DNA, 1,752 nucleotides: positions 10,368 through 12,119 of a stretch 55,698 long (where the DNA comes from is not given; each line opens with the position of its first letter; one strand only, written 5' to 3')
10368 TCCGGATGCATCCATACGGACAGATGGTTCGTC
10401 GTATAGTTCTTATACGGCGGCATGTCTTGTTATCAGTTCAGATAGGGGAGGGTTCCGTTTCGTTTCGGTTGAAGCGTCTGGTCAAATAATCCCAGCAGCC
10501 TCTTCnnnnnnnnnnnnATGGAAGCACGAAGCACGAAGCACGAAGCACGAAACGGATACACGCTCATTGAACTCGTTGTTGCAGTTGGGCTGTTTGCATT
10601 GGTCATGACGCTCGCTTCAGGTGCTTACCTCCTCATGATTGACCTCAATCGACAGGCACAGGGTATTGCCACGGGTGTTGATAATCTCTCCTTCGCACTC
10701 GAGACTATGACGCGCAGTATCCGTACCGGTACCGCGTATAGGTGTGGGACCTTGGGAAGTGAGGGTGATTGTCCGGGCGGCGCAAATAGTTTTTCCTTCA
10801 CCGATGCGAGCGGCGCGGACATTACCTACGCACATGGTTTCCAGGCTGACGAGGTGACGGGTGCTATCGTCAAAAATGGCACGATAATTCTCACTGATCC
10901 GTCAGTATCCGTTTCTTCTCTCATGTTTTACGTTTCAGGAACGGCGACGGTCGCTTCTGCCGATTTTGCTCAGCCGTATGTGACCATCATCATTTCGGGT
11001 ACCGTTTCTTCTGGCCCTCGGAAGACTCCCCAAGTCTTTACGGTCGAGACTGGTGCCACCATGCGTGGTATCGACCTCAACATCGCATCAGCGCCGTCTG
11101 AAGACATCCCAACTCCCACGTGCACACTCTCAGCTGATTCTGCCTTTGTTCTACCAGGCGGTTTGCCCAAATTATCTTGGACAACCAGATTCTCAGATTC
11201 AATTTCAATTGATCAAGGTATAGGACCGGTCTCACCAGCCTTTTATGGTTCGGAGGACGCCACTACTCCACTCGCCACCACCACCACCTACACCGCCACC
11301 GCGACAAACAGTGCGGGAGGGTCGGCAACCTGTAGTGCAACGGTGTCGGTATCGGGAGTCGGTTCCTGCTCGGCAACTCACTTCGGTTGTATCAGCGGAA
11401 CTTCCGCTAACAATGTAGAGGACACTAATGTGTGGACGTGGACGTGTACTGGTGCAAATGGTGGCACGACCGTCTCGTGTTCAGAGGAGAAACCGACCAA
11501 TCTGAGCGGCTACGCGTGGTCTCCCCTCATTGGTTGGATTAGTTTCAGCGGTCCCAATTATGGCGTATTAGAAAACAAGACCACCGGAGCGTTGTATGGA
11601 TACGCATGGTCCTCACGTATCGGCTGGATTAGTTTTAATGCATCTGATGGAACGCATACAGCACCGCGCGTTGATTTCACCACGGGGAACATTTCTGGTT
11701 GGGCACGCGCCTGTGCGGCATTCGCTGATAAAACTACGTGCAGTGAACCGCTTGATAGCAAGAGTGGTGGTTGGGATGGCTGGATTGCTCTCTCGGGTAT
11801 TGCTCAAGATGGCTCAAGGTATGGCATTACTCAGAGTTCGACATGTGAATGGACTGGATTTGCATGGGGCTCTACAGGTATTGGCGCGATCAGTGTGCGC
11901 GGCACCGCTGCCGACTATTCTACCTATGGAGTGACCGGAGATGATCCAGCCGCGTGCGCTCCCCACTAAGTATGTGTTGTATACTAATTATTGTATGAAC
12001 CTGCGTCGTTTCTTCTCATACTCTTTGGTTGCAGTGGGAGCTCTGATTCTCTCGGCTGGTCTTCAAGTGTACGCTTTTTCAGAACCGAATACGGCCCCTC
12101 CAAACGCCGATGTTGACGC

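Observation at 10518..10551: Heptanucleotide tandem repeat in the leader of a large minor pilin: candidate slipped-strand phase-variation switch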

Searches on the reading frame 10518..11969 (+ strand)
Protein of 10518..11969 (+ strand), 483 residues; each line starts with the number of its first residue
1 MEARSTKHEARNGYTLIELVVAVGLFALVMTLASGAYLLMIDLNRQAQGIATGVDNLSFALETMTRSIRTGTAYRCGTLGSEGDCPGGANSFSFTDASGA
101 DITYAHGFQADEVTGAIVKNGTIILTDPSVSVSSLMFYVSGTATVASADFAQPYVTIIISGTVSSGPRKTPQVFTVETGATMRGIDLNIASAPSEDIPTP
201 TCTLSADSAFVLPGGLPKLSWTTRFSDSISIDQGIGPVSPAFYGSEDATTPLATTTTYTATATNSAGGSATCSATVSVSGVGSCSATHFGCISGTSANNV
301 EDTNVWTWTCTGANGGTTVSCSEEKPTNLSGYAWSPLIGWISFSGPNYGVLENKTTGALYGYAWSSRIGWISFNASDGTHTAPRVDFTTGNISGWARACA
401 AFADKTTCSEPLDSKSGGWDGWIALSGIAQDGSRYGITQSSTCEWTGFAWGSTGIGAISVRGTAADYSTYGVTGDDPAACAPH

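Call 5: search_protein_families(library=pfam, proteins=[window:10518-11969:+], max_evalue=0.01)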
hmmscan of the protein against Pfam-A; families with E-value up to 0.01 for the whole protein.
window:10518-11969:+ (483 aa): 1 family
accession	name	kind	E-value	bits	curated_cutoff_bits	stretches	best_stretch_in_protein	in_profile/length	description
PF07963.17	N_methyl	-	3e-05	23.8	21.2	1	11-33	4-26/27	Prokaryotic N-terminal methylation motif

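Call 11: find_homologous_proteins(query=window:10518-11969:+, max_evalue=0.001)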
Query window:10518-11969:+ (483 aa): 235 proteins with E <= 0.001 among 8000 candidates; the best 120 are listed.
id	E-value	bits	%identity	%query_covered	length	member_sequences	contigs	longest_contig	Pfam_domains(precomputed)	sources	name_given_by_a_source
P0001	0.0e+0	1070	100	100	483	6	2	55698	-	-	-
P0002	1.5e-168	580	60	97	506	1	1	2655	-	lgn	-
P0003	2.6e-124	434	66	67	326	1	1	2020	PF07963.18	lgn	-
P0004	5.0e-118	413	58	83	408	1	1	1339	-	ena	-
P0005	8.1e-105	370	70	57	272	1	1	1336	PF07963.18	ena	-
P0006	2.5e-104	368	70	50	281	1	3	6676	-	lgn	-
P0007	6.5e-104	367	70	55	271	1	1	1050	PF07963.18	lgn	-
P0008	3.1e-103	364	67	57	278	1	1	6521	PF07963.18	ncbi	-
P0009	1.5e-98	349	64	56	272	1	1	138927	PF07963.18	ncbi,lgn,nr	ncbi:MAG: type II secretion system protein [bacterium]|nr:type II secretion system protein [bacteriu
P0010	1.0e-96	343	67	55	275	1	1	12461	PF07963.18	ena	-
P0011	3.6e-96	341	56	66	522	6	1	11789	PF07963.18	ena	-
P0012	5.2e-96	340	64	55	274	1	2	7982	PF07963.18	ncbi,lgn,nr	ncbi:prepilin-type N-terminal cleavage/methylation domain-containing protein [Candidatus Kaiserbacte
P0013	6.6e-96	340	57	65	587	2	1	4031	-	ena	-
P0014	1.5e-94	336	56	66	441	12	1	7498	PF07963.18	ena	-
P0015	9.5e-91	323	62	55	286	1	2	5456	-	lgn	-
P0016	4.8e-87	311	60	56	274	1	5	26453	PF07963.18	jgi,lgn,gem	-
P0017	9.4e-85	303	59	57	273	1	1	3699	PF07963.18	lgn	-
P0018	1.6e-84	303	58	57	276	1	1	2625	PF07963.18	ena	-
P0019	1.3e-83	300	59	57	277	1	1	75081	PF07963.18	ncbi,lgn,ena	-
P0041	1.0e-48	185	53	39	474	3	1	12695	PF21722.5,PF07963.18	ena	-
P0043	2.4e-48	183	60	39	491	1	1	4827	PF21722.5,PF07963.18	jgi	jgi:prepilin-type N-terminal cleavage/methylation domain-containing protein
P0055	4.0e-41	159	52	44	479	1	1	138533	PF07963.18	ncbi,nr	ncbi:MAG: prepilin-type N-terminal cleavage/methylation domain-containing protein [bacterium]|nr:pre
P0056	1.2e-40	158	56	39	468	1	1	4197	PF07963.18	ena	-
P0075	1.4e-26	112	43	16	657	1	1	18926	PF07963.18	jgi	jgi:prepilin-type N-terminal cleavage/methylation domain-containing protein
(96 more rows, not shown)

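Call 13: list_cluster_members(proteins=[P0001])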
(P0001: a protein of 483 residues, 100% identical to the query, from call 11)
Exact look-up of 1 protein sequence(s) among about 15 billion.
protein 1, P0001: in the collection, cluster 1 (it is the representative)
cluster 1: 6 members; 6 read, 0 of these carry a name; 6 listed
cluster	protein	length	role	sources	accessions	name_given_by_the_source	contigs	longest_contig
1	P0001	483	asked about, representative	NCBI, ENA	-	-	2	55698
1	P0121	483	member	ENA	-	-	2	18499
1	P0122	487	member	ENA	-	-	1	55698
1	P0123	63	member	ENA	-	-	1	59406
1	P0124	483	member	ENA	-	-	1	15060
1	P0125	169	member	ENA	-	-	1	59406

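Call 15: find_encoding_contigs(protein=P0003, flank=3000, max_places=4)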
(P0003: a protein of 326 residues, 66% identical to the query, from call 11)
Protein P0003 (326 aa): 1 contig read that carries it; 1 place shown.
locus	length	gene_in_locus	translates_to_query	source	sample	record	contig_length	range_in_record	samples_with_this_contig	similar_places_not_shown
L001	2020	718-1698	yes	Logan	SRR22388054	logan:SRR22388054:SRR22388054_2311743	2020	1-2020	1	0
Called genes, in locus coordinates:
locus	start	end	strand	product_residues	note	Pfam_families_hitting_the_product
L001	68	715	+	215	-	PF07963:N_methyl (weak)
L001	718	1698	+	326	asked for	PF07963:N_methyl (weak)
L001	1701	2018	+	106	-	?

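Call 17: find_encoding_contigs(protein=P0123, flank=4000, max_places=4)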
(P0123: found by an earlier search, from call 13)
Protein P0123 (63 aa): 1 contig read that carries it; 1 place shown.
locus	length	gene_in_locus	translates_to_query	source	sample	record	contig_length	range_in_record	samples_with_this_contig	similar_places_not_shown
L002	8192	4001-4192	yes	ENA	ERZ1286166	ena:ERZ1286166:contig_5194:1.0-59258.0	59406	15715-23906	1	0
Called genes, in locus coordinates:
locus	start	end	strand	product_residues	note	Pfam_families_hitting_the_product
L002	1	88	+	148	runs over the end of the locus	PF00437:T2SSE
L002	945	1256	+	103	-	PF00482:T2SSF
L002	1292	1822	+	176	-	-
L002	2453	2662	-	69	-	-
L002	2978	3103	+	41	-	-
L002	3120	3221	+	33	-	-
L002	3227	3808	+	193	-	-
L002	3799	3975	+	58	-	PF07963:N_methyl (weak)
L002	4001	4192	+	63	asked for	-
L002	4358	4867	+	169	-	-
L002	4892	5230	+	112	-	-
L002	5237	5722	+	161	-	-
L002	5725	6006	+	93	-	-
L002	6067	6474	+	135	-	PF13884:Peptidase_S74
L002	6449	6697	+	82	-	PF13884:Peptidase_S74 (weak)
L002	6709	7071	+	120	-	PF07963:N_methyl (weak)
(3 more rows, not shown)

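Call 19: find_encoding_contigs(protein=P0124, flank=1500, max_places=6)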
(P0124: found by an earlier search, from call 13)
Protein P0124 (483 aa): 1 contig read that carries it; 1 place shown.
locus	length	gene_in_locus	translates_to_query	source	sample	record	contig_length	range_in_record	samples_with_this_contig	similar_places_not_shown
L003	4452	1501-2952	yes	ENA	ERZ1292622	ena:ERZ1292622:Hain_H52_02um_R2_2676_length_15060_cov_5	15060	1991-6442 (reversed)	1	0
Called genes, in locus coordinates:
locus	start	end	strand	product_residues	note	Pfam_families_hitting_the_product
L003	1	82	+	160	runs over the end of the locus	PF07963:N_methyl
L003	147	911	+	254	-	PF06750:A24_N_bact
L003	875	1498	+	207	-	PF07963:N_methyl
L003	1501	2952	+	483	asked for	-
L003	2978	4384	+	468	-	PF13884:Peptidase_S74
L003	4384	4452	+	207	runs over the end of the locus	PF07963:N_methyl (weak)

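Call 20: find_encoding_contigs(protein=P0121, flank=1500, max_places=6)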
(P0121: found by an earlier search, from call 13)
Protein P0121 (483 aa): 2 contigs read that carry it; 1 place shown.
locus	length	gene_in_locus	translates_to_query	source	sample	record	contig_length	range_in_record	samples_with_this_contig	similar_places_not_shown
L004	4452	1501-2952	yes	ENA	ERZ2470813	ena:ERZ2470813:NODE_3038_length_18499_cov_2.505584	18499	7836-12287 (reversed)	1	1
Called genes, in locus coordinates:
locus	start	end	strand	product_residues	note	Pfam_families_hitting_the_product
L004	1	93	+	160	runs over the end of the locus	PF07963:N_methyl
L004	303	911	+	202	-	PF06750:A24_N_bact (weak)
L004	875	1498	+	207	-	PF07963:N_methyl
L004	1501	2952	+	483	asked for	-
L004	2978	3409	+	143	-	-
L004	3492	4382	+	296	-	PF13884:Peptidase_S74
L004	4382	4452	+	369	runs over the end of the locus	PF07963:N_methyl (weak)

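Call 24: find_related_loci(query=A1, collection=metagenome_contigs, flank=1500)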
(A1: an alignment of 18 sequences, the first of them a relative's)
Query A1 (483 aa) in metagenome_contigs; peptide patterns used: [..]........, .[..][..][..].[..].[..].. (x = any residue, [..] = any of these).
533 stretches matched a pattern; 127 encode a relative of the query (tblastn E <= 1e-3); the best 80 are kept; 80 distinct loci.
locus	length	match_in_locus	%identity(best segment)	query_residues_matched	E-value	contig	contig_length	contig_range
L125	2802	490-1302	62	5-279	3e-97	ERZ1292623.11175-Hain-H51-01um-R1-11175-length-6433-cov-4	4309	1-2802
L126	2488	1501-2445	57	12-325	3e-94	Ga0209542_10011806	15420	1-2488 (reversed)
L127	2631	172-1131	55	7-325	2e-91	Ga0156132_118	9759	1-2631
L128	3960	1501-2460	55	7-325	3e-91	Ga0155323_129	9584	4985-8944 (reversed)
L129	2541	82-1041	55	7-325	2e-91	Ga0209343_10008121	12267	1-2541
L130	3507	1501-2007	70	13-189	3e-73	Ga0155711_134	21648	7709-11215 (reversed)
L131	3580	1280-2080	60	8-279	3e-90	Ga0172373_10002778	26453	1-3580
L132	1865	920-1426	68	13-189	4e-73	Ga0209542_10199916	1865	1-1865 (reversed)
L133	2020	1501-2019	71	7-174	7e-69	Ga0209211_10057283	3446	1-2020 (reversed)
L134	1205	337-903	61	9-189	1e-72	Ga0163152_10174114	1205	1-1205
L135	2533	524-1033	64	12-187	1e-64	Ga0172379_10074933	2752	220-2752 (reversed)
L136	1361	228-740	64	7-187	1e-64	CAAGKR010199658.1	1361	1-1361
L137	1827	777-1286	64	11-187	3e-63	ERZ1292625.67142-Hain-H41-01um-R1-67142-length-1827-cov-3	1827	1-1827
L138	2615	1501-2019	63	11-187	7e-60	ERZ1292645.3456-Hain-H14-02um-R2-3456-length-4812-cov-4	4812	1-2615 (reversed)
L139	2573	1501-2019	63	11-187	7e-60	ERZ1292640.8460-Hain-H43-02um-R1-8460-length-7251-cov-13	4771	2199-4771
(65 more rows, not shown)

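Call 42: search_protein_families(library=ncbifam, proteins=[window:10518-11969:+], max_evalue=0.01)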
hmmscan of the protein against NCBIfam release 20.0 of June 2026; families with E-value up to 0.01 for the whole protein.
window:10518-11969:+ (483 aa): 2 families
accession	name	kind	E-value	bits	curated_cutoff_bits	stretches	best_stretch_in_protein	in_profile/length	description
TIGR02532.1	IV_pilin_GFxxxE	domain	0.00025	20.8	16.3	1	11-33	1-23/24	prepilin-type N-terminal cleavage/methylation domain-containing protein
NF041013.1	T4P_ComGE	equivalog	0.0033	17.5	49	1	12-33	4-25/83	competence type IV pilus minor pilin ComGE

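Call 43: search_solved_structures(query=window:10518-11969:+, max_evalue=1)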
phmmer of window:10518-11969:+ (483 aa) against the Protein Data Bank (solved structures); distinct sequences matched with E-value up to 1: 1.
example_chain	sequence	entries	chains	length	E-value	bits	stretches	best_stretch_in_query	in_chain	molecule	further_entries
9fgp_A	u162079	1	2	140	0.41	12.6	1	325-380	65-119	Cilia- and flagella-associated protein 299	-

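Call 46: find_encoding_contigs(protein=P0011, flank=1500, max_places=3)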
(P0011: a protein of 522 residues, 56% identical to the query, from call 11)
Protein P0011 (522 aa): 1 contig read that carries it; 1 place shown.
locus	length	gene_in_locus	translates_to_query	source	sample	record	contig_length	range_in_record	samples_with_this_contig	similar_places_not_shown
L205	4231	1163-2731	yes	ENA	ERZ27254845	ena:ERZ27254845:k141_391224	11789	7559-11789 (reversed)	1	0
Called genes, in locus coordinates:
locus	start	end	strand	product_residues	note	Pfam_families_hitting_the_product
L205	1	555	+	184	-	?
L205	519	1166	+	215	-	PF07963:N_methyl (weak)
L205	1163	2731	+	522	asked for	PF07963:N_methyl (weak)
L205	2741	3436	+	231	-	-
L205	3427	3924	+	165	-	-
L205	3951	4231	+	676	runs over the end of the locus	PF22745:Nlig-Ia, PF01653:DNA_ligase_aden, PF03120:OB_DNA_ligase, PF14520:HHH_5 (faint), PF12826:HHH_2, PF00533:BRCT, PF12738:PTCB-BRCT (weak)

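Call 50: list_cluster_members(proteins=[P0011, P0013, P0014, P0041, P0043, P0016, P0056, P0055])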
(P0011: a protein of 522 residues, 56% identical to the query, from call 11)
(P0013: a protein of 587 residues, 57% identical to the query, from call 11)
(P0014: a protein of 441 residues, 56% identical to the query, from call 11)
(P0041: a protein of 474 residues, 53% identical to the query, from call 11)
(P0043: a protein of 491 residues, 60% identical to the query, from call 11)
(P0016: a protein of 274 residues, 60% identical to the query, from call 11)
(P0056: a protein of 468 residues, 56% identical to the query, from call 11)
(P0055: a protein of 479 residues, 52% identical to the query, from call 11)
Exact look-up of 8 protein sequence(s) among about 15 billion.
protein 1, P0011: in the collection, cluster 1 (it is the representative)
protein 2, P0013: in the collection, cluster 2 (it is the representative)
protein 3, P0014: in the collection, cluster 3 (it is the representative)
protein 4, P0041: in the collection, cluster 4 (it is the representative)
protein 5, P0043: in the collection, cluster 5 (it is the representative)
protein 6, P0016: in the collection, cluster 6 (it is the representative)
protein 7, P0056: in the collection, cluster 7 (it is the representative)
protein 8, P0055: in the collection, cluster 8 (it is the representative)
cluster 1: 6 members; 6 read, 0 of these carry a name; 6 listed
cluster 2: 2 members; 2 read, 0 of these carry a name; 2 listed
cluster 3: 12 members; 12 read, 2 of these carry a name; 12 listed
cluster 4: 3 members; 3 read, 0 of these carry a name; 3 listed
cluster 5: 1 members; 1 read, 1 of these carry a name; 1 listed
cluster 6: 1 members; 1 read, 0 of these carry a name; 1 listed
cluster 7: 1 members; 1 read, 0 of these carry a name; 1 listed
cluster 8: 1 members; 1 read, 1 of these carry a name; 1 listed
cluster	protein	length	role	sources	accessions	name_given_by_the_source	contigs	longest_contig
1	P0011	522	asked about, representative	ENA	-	-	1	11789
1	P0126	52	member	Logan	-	-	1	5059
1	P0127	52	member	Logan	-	-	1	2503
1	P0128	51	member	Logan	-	-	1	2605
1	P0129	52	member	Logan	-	-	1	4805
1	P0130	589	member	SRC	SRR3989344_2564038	-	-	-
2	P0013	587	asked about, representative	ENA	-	-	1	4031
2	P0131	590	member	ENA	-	-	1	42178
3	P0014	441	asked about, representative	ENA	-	-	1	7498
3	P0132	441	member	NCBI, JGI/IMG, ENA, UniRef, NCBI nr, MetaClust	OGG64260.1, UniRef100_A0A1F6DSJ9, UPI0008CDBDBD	hypothetical protein A3C94_00370 [Candidatus Kaiserbacteria bacterium ... | HYR domain-containing protein n=1 Tax=Candidatus Kaiserbacteria bacterium ... | MAG: hypothetical protein A3C94_00370 [Candidatus Kaiserbacteria bacterium ...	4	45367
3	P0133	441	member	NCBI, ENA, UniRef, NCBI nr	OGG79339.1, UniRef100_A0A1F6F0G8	hypothetical protein A3J11_00295 [Candidatus Kaiserbacteria bacterium ... | HYR domain-containing protein n=1 Tax=Candidatus Kaiserbacteria bacterium ... | MAG: hypothetical protein A3J11_00295 [Candidatus Kaiserbacteria bacterium ...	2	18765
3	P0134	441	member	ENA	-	-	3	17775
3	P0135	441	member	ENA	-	-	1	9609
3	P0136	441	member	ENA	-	-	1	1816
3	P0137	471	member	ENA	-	-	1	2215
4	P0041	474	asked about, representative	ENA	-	-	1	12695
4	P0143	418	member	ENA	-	-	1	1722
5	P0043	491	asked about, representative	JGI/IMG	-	prepilin-type N-terminal cleavage/methylation domain-containing protein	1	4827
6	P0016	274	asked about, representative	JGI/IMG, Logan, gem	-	-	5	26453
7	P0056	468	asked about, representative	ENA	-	-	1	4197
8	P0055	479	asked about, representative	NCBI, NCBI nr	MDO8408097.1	MAG: prepilin-type N-terminal cleavage/methylation domain-containing protein [bacterium] | prepilin-type N-terminal cleavage/methylation domain-containing protein [bacterium]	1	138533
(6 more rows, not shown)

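Call 52: find_encoding_contigs(protein=P0143, flank=1500, max_places=3)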
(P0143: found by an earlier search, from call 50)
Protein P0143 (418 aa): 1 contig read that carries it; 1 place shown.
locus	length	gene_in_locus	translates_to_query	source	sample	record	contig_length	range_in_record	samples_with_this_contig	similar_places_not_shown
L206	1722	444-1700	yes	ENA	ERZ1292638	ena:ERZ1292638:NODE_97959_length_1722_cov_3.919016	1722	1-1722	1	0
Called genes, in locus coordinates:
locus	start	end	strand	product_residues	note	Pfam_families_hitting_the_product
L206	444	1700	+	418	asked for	PF21722:Gly_rich_2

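Call 61: predict_structure(alignment_id=A4)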
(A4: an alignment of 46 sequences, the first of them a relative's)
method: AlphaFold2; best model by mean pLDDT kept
length: 483 residues; sequences in the alignment: 46
mean_pLDDT: 65.2   pTM: 0.38
mean pLDDT of the five models: 65.2, 64.6, 64.5, 64.1, 63.2
residues with pLDDT >= 90: 126; 70-90: 96; 50-70: 86; < 50: 175
segments of 3 or more residues with pLDDT < 50: 1-5, 7-9, 185-192, 283-299, 313-316, 324-342, 353-357, 366-369, 378-382, 395-483
pLDDT, mean of each block of 10 residues (from residue 1): 45 67 88 73 61 81 89 78 73 91 92 90 90 91 56 86 84 88 57 64 96 95 95 92 93 96 94 94 47 45 54 51 43 43 51 50 52 50 49 42 30 30 36 38 34 32 32 30 30
secondary structure, 60 per line:
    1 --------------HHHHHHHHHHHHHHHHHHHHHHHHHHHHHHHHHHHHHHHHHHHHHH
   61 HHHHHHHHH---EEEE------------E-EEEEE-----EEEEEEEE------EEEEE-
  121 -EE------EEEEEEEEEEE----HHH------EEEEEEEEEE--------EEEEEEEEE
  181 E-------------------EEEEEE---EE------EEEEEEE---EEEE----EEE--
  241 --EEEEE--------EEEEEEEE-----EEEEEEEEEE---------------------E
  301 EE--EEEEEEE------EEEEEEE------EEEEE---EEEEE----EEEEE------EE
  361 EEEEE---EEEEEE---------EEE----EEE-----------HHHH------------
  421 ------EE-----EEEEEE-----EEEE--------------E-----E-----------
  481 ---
elements in order: H15-69 E73-76 E91-95 E101-108 E115-119 E130-140 E154-163 E172-181 E201-206 E218-224 E228-231 E236-238 E243-247 E256-263 E269-278 E300-302 E305-311 E318-324 E331-335 E339-343 E348-352 E359-365 E369-374 E384-386 E391-393 H405-408 E434-439 E445-448

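Call 64: fold_search(model_id=the predicted structure, library=pdb)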
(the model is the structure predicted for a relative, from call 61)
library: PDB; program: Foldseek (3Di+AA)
matches with E <= 10: 1038; with E <= 0.001: 3
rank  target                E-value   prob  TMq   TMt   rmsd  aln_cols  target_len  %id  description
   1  7cym_A                7.9e-05  0.90  0.12  0.13  26.7       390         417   12  Crystal structure of LI-Cadherin EC1-4 (released 2021-08-18)
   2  3dmk_A                5.4e-04  0.95  0.15  0.10  17.3       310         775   10  Crystal structure of Down Syndrome Cell Adhesion Molecule (DSCAM) isoform 1.30.30, N-terminal eight Ig domains (released 2008-10-07)
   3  3dmk_B                5.7e-04  0.94  0.15  0.11  17.7       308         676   10  Crystal structure of Down Syndrome Cell Adhesion Molecule (DSCAM) isoform 1.30.30, N-terminal eight Ig domains (released 2008-10-07)
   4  9flu_A                1.7e-03  0.90  0.15  0.20  24.0       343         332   13  CryoEM structure of the fragment-1 (3402-3733) in the grappling hook protein A (GhpA) in the bacterium Aureispira sp.  (released 2024-10-16)
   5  6xi1_BBB              1.7e-03  0.57  0.12  0.14  30.3       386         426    9  Crystal structure of tetra-tandem repeat in extending RTX adhesin from Aeromonas hydrophila (released 2020-10-14)
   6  7cym_B                2.1e-03  0.60  0.13  0.14  26.1       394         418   11  Crystal structure of LI-Cadherin EC1-4 (released 2021-08-18)
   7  2oz4_A                2.9e-03  0.75  0.13  0.21  20.5       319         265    9  Structural Plasticity in IgSF Domain 4 of ICAM-1 Mediates Cell Surface Dimerization (released 2007-10-16)
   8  5uv6_A                3.7e-03  0.89  0.14  0.23  21.1       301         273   11  Crystal structure of human Opioid Binding Protein/Cell Adhesion Molecule Like (OPCML) (released 2018-03-21)
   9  9fls_A                3.7e-03  0.38  0.12  0.16  32.0       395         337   13  CryoEM structure of the fragment-3 (2061-2397) in the grappling hook protein A (GhpA) in the bacterium Aureispira sp.  (released 2024-10-16)
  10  2v5m_A                3.9e-03  0.98  0.15  0.17  12.2       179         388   10  Structural basis for Dscam isoform specificity (released 2007-09-11)
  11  6e6b_A                4.1e-03  0.47  0.13  0.11  25.0       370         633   11  Crystal structure of the Protocadherin GammaB4 extracellular domain (released 2019-04-10)
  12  5szn_A                4.1e-03  0.28  0.12  0.11  33.2       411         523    8  Protocadherin gamma A9 extracellular cadherin domains 1-5 (released 2016-10-19)
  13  4x9f_A                5.3e-03  0.97  0.16  0.19  12.5       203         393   12  Crystal structure of Dscam1 isoform 6.9, N-terminal four Ig domains (released 2015-12-16)
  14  2v5s_B                5.3e-03  0.97  0.15  0.17  12.2       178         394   10  Structural basis for Dscam isoform specificity (released 2007-09-11)
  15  5dzy_B                5.6e-03  0.47  0.11  0.13  23.3       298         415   11  Protocadherin beta 8 extracellular cadherin domains 1-4 (released 2016-05-04)
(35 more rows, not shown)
